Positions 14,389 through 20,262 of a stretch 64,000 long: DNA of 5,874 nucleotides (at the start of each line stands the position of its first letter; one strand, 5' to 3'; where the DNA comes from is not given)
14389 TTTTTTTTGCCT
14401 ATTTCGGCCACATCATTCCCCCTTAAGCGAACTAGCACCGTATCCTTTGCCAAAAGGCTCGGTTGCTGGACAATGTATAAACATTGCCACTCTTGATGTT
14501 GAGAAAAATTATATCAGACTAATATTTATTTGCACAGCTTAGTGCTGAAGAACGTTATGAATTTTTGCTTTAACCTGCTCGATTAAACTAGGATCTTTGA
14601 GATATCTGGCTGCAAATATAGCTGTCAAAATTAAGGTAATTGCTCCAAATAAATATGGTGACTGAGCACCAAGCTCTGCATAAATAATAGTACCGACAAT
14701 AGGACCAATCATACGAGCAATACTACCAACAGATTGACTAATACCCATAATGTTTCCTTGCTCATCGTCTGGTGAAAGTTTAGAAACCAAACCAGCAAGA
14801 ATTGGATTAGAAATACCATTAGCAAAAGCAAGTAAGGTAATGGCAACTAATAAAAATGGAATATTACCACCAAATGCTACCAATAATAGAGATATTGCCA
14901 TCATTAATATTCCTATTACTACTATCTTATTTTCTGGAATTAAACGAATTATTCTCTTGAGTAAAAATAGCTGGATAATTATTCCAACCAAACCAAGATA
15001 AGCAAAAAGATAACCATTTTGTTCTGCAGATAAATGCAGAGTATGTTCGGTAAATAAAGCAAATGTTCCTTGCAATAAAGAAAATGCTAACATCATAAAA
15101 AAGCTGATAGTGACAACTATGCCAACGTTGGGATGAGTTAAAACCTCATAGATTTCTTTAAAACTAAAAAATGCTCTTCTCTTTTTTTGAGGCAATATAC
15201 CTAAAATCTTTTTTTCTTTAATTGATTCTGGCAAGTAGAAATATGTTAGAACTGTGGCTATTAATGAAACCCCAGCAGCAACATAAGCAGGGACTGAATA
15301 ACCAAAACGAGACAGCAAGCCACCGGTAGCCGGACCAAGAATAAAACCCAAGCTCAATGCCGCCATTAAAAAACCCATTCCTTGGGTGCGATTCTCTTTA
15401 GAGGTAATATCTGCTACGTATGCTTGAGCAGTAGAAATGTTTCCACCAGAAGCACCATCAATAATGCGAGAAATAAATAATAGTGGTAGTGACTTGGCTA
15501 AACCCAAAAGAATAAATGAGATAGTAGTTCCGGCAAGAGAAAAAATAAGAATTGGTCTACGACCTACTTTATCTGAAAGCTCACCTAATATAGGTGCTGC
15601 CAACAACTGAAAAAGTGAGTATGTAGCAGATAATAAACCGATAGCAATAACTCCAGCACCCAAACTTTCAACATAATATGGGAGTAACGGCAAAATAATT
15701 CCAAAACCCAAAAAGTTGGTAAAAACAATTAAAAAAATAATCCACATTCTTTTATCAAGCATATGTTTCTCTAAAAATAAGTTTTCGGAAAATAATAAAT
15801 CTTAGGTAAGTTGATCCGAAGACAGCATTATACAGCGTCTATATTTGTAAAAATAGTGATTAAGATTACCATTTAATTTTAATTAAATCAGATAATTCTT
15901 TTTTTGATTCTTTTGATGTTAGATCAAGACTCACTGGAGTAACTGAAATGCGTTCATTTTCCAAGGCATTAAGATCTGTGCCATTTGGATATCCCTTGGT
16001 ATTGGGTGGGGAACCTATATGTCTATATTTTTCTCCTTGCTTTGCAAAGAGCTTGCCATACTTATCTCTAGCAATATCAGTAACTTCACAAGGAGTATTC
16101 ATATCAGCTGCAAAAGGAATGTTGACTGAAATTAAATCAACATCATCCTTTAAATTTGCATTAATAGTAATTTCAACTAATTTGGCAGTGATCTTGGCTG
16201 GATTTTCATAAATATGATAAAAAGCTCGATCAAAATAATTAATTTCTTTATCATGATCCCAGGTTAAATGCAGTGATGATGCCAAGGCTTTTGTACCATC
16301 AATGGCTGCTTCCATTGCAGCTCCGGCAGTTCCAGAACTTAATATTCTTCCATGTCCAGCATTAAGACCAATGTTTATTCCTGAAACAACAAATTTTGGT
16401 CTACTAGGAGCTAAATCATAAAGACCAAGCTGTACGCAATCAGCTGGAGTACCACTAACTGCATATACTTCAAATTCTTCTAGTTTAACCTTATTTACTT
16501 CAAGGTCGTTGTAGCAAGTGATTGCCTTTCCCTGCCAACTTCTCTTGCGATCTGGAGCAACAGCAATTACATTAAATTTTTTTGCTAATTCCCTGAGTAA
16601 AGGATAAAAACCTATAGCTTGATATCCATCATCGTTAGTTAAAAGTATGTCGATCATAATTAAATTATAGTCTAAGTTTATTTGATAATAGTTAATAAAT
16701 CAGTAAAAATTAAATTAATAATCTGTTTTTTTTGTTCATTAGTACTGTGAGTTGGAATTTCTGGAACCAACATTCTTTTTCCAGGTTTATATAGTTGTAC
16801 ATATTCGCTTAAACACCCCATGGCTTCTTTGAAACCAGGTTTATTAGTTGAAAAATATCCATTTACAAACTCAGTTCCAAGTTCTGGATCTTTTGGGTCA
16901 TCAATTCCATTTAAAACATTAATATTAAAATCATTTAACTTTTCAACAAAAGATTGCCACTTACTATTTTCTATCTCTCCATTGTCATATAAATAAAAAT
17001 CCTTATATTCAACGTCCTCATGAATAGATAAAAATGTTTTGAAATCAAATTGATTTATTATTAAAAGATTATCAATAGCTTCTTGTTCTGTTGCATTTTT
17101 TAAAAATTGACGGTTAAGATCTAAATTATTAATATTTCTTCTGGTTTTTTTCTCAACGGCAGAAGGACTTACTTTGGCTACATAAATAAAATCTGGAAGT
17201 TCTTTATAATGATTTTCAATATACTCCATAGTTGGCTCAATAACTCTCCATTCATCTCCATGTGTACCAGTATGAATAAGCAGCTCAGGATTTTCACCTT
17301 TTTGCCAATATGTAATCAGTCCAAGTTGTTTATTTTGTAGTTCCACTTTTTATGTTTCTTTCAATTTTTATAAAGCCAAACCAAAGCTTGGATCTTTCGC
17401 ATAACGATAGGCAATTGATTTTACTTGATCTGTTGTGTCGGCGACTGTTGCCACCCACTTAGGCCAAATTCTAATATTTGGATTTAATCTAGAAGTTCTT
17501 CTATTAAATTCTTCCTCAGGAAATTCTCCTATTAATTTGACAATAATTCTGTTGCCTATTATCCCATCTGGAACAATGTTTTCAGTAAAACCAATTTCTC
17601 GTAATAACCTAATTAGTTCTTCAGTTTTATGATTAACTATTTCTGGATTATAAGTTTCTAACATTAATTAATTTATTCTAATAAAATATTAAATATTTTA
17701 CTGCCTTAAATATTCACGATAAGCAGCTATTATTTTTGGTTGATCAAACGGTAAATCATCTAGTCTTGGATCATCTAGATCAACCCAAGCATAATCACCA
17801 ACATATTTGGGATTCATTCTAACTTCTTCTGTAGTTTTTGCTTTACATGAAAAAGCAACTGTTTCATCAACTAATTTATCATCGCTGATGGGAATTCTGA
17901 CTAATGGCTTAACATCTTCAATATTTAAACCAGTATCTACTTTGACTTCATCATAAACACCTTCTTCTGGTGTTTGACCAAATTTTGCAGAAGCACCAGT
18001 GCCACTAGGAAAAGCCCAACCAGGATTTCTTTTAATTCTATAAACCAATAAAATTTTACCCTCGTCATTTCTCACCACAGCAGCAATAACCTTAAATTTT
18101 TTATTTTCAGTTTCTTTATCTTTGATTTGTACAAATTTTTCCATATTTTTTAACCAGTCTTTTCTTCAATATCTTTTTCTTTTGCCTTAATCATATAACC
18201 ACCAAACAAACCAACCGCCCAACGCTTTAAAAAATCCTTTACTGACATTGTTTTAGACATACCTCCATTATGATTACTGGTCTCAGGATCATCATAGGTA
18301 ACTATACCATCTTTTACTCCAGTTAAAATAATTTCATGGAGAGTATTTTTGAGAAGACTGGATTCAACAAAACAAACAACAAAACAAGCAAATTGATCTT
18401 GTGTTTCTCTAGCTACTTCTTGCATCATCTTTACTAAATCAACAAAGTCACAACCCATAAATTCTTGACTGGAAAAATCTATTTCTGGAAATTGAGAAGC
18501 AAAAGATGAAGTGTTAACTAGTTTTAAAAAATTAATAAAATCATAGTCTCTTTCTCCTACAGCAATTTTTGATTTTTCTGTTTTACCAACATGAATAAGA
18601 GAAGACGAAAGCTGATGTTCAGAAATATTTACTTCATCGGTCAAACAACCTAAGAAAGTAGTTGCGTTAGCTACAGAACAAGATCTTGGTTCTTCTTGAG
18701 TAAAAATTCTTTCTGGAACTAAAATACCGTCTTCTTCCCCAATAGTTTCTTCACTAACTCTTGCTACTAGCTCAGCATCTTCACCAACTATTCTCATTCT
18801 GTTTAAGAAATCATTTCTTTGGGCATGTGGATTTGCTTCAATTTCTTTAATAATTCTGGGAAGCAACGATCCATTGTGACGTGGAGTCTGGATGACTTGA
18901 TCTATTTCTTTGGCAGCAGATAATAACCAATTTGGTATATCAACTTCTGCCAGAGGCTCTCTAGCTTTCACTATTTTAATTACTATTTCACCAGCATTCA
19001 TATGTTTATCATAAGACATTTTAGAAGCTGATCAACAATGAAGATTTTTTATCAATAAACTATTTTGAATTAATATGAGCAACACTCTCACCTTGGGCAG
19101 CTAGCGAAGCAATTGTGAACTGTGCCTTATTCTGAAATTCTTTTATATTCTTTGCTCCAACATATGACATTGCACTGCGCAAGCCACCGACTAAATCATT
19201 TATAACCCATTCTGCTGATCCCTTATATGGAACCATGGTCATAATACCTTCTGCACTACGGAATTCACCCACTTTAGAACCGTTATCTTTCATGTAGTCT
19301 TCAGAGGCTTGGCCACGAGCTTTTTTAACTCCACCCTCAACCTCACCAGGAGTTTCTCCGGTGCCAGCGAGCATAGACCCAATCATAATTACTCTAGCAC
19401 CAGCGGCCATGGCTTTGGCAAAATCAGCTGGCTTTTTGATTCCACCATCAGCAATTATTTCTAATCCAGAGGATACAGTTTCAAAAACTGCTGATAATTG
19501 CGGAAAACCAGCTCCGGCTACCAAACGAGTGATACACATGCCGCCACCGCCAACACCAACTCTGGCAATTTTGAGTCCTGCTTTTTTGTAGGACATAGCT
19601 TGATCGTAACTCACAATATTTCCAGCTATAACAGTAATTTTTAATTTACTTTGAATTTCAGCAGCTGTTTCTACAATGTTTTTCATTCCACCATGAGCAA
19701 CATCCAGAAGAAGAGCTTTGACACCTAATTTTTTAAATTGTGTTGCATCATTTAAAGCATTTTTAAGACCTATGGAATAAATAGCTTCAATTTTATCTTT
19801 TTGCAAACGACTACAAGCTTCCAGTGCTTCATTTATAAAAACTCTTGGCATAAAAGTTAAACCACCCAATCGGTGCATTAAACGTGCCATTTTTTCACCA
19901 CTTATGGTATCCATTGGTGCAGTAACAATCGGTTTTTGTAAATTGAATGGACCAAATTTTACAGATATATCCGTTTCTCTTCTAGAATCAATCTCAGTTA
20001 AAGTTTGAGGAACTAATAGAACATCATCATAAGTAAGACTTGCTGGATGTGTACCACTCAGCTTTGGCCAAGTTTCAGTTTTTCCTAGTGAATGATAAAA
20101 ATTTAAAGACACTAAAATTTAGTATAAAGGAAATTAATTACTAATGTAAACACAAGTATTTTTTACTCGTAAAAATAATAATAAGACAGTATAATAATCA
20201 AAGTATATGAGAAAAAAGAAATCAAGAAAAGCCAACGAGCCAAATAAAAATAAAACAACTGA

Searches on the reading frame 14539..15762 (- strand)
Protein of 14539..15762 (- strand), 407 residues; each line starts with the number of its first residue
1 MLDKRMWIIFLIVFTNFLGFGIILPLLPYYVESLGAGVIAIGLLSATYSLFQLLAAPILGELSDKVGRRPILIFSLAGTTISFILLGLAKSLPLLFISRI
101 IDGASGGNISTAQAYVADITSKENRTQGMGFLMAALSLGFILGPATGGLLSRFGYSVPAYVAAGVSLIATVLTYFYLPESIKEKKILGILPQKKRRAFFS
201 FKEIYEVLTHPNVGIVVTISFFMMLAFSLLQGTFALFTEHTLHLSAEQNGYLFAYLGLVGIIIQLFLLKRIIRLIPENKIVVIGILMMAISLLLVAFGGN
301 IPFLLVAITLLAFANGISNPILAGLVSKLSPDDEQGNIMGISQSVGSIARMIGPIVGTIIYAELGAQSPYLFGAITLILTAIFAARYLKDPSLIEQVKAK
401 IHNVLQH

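Call 6: search_protein_families(library=pfam, proteins=[window:14539-15762:-], max_evalue=0.001)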
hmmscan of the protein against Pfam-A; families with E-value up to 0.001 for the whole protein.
window:14539-15762:- (407 aa): 6 families
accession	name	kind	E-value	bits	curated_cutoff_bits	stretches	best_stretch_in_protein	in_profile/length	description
PF07690.21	MFS_1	-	5.8e-69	233.1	33.4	2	9-267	1-258/347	Major Facilitator Superfamily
PF12832.13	MFS_1_like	-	1.9e-23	83.5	25.2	1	11-370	6-371/373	MFS_1 like family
PF00083.30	Sugar_tr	-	2.4e-10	40.3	22.3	1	39-180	46-194/452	Sugar (and other) transporter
PF03209.21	PUCC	-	2.8e-08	33.6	21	1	106-360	102-359/401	PUCC protein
PF01306.25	LacY_symp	-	1.3e-06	27.9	24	1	6-307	9-318/413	LacY proton/sugar symporter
PF05977.19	MFS_3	-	3.2e-06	26.3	27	1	31-310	37-316/524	Transmembrane secretion effector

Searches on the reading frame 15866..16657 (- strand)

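Call 6: search_protein_families(library=pfam, proteins=[window:15866-16657:-], max_evalue=0.001)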
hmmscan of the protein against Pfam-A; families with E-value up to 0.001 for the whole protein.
window:15866-16657:- (263 aa): 1 family
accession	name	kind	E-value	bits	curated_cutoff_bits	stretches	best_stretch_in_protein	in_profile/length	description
PF01975.23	SurE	-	8.7e-48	163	22.1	1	4-200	1-187/189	Survival protein SurE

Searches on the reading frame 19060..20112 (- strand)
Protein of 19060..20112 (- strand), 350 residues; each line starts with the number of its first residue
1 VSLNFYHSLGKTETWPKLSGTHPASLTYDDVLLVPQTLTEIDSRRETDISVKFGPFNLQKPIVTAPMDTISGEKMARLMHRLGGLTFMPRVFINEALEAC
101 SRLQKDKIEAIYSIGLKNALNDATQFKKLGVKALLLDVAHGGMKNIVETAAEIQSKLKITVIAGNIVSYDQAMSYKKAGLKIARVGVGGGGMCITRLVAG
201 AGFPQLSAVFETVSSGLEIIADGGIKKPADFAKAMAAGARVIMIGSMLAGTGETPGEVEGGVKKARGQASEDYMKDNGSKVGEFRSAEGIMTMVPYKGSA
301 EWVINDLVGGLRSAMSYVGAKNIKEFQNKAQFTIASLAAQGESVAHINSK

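Call 88: search_protein_families(library=pfam, proteins=[window:19060-20112:-], max_evalue=0.00001)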
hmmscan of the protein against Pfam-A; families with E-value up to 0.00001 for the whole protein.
window:19060-20112:- (350 aa): 2 families
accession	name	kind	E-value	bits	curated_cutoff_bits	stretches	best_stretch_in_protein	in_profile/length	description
PF00478.31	IMPDH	-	2.7e-73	247.4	25.6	1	25-346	1-345/345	IMP dehydrogenase / GMP reductase domain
PF01070.24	FMN_dh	-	7.2e-09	35.6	24.9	1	149-248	209-305/350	FMN-dependent dehydrogenase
